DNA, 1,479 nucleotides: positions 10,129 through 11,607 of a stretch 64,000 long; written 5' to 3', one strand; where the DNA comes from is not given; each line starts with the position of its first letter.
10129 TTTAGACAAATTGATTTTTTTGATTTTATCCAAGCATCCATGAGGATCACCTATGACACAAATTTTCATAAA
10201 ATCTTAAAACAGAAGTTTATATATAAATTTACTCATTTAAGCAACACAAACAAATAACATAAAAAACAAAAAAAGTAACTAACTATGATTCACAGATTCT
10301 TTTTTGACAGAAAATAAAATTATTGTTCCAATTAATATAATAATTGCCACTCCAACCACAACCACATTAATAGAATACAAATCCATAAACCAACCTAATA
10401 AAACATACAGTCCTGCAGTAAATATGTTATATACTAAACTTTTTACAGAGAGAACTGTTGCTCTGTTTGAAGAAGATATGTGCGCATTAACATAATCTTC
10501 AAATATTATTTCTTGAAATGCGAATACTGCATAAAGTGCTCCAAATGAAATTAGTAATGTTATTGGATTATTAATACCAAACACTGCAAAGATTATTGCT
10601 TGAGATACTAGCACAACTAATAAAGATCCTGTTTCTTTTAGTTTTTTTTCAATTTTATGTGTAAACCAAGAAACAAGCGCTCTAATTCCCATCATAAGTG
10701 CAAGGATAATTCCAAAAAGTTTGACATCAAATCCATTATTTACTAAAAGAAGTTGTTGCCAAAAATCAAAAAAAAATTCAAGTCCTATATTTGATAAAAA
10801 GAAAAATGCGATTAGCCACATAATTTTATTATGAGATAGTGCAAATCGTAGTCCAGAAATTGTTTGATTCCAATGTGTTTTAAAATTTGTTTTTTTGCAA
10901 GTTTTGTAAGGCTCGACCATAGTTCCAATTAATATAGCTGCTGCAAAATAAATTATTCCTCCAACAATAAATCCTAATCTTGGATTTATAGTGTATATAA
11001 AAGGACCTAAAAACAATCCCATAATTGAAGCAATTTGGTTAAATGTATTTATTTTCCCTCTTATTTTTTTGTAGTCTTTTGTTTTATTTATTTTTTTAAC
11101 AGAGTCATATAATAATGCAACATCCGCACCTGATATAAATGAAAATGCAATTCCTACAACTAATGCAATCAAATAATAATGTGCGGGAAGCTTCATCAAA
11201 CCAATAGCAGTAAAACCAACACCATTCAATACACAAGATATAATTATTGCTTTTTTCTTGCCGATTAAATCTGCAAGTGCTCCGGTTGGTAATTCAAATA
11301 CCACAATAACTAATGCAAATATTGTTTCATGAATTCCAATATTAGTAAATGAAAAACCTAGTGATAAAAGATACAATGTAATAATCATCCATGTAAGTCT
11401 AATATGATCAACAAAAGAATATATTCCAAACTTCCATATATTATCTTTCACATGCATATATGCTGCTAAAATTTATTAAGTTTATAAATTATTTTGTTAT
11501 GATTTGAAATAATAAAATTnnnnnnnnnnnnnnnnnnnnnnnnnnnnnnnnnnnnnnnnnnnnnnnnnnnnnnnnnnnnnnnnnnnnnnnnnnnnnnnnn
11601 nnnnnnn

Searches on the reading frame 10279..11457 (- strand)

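Call 13: search_protein_families(library=pfam, proteins=[window:10279-11457:-], max_evalue=0.01)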
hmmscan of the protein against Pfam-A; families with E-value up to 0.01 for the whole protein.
window:10279-11457:- (392 aa): 3 families
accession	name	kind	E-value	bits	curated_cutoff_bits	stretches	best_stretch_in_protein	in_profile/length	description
PF07690.21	MFS_1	-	3.5e-25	89.1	33.4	1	21-307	14-306/347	Major Facilitator Superfamily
PF12832.13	MFS_1_like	-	9.7e-09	35.2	25.2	1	26-343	22-346/373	MFS_1 like family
PF09190.17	DALR_2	-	0.0031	18.5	22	1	114-149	17-56/57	DALR domain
